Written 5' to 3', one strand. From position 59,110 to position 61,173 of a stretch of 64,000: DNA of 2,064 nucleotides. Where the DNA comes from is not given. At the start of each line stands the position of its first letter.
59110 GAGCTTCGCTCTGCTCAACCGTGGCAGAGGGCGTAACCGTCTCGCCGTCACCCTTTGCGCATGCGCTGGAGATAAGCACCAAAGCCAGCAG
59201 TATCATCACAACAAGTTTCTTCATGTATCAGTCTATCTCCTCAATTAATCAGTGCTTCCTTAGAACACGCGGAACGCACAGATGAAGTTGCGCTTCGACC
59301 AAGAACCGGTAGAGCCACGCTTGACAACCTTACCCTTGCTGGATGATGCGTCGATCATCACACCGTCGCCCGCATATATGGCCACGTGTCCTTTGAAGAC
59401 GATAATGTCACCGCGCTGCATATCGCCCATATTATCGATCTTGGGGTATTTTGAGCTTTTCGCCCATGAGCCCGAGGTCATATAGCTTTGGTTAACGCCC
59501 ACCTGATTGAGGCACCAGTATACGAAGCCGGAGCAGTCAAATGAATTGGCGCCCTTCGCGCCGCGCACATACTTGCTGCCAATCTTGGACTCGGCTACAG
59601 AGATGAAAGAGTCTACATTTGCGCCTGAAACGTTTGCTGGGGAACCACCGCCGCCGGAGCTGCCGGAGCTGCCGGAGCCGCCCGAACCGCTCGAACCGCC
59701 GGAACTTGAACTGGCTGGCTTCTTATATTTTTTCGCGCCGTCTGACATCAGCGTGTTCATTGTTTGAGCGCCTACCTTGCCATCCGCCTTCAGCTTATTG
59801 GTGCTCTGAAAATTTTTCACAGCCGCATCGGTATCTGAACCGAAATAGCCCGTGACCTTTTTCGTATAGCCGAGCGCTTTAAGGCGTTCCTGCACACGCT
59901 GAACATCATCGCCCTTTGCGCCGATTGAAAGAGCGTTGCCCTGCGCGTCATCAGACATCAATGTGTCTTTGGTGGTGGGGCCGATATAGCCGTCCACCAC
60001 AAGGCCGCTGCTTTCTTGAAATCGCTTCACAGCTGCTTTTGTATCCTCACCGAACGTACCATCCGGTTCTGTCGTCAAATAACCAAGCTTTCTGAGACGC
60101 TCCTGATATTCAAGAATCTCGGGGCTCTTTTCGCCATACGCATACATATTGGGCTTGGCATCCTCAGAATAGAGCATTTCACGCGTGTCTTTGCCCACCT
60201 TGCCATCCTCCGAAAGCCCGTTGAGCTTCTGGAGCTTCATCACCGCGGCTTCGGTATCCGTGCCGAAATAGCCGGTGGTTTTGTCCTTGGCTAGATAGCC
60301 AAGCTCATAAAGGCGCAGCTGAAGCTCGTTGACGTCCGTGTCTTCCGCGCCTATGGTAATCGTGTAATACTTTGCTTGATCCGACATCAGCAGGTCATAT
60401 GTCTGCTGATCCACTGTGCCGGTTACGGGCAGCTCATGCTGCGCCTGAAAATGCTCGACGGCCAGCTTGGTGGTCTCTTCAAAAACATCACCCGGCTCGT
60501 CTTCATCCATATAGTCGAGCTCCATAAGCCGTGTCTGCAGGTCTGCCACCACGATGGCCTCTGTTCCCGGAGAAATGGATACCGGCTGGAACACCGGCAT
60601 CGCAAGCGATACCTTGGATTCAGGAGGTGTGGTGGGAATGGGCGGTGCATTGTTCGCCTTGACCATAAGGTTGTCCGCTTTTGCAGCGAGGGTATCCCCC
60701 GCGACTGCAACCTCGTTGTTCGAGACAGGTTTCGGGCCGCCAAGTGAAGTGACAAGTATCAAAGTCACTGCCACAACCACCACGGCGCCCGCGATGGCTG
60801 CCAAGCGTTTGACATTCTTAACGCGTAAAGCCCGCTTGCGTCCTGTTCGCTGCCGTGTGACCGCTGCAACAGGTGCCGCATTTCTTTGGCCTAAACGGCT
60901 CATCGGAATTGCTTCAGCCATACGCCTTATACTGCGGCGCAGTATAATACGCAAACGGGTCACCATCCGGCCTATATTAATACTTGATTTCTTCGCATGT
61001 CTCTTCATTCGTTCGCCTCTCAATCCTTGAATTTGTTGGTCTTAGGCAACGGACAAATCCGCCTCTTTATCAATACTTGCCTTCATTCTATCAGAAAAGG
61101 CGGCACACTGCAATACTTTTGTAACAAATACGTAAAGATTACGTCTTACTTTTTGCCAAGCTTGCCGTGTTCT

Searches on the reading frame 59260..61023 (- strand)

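Call 55: search_protein_families(library=pfam, proteins=[window:59260-61023:-], max_evalue=0.001)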
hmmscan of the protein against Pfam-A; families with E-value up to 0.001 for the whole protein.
window:59260-61023:- (587 aa): 6 families
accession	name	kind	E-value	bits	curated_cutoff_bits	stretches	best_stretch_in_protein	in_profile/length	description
PF01471.23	PG_binding_1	-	6e-66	218.9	23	4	371-425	2-57/57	Putative peptidoglycan binding domain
PF00877.26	NLPC_P60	-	6.7e-15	55.4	23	1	482-579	1-100/105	NlpC/P60 family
PF08823.16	PG_binding_2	-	6e-11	42.9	21.1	0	370-411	14-56/74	Putative peptidoglycan binding domain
PF09374.15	PG_binding_3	-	3.8e-10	40.2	24.6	0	409-429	15-35/76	Predicted Peptidoglycan domain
PF05257.22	CHAP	-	1.8e-05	25.6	26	1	495-550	8-66/81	CHAP domain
PF05382.19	Amidase_5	-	0.0004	20.8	21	1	489-552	23-92/142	Bacteriophage peptidoglycan hydrolase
